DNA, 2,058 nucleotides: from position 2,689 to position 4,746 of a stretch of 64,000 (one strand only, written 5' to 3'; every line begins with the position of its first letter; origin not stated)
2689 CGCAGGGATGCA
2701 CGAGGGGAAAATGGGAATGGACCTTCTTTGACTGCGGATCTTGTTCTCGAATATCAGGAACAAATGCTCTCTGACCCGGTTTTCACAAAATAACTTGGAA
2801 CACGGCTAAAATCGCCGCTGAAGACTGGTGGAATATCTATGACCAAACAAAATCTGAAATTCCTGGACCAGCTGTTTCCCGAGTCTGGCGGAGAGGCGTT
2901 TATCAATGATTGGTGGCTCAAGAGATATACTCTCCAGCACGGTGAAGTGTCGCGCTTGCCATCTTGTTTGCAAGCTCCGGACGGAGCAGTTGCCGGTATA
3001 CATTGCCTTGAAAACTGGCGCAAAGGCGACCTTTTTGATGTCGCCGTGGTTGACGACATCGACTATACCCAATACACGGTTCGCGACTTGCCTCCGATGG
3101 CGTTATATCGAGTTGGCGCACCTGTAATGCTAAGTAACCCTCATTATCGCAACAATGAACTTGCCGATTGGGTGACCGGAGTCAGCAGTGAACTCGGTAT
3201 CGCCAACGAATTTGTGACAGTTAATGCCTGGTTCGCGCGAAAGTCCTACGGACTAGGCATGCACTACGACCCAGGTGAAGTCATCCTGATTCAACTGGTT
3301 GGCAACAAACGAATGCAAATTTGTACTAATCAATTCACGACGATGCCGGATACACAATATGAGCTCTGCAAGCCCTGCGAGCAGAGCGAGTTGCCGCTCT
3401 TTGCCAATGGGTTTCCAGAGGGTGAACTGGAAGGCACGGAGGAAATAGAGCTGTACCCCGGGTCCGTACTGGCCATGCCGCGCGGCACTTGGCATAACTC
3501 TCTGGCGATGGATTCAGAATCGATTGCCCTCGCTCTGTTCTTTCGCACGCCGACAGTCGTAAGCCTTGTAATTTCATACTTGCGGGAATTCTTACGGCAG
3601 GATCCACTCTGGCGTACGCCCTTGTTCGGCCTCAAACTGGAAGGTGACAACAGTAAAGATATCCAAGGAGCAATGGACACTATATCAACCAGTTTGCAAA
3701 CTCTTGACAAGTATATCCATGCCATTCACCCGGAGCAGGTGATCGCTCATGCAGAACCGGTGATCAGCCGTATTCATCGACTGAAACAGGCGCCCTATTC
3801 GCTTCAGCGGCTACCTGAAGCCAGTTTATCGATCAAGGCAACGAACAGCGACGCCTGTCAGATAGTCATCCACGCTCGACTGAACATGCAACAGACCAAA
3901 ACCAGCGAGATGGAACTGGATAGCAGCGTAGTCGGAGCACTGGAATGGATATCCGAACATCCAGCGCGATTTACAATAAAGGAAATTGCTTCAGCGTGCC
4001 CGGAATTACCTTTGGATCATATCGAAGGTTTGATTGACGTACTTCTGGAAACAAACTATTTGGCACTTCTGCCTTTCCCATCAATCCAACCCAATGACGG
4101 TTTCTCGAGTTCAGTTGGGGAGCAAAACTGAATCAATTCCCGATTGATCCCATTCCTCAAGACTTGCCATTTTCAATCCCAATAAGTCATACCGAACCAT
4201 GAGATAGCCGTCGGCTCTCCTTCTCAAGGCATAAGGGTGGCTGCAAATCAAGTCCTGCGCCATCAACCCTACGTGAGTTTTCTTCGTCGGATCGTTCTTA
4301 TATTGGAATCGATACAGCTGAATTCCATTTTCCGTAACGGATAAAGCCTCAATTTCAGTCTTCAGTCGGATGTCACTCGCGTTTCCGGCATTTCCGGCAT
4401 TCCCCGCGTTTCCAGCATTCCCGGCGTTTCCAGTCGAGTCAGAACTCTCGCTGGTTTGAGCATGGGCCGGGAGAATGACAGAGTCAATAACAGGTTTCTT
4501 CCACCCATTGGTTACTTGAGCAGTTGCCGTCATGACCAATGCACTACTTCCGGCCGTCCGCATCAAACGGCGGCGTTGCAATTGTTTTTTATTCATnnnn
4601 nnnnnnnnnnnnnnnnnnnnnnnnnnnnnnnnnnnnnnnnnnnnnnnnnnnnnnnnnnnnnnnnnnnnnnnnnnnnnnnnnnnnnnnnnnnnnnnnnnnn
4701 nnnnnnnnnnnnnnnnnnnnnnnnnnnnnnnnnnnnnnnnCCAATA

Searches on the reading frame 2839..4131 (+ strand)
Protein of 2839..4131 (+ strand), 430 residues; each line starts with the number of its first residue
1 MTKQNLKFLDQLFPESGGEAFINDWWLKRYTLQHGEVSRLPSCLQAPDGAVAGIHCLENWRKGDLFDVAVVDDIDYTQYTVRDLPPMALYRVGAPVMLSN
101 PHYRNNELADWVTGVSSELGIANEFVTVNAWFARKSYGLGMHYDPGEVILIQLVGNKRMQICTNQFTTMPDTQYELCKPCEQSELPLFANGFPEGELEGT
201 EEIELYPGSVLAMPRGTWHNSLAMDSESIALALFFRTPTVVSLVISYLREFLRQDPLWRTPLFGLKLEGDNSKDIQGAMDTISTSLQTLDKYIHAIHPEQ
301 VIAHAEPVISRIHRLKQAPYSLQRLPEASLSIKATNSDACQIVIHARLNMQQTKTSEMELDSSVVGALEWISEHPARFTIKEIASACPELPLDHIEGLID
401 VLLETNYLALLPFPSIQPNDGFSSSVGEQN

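Call 13: search_protein_families(library=pfam, proteins=[window:2839-4131:+], max_evalue=0.00001)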
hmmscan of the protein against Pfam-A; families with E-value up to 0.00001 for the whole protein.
window:2839-4131:+ (430 aa): 1 family
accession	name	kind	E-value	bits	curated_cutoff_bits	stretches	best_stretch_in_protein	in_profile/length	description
PF08007.18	JmjC_2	-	1.9e-12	47.3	22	1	125-241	23-125/127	JmjC domain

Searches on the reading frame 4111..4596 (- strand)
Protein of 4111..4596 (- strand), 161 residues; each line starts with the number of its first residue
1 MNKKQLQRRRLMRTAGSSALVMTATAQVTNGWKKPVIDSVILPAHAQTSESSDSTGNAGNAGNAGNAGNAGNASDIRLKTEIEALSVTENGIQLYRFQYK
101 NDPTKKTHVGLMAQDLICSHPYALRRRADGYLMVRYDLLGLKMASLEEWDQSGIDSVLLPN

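Call 108: search_protein_families(library=pfam, proteins=[window:4111-4596:-], max_evalue=0.1)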
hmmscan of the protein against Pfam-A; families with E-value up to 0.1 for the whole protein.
window:4111-4596:- (161 aa): 2 families
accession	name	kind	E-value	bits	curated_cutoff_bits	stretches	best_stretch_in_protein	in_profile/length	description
PF13884.11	Peptidase_S74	-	6.6e-09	36.4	22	1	74-116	1-49/58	Chaperone of endosialidase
PF01391.23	Collagen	-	0.067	13.4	27.2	1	56-71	40-55/60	Collagen triple helix repeat (20 copies)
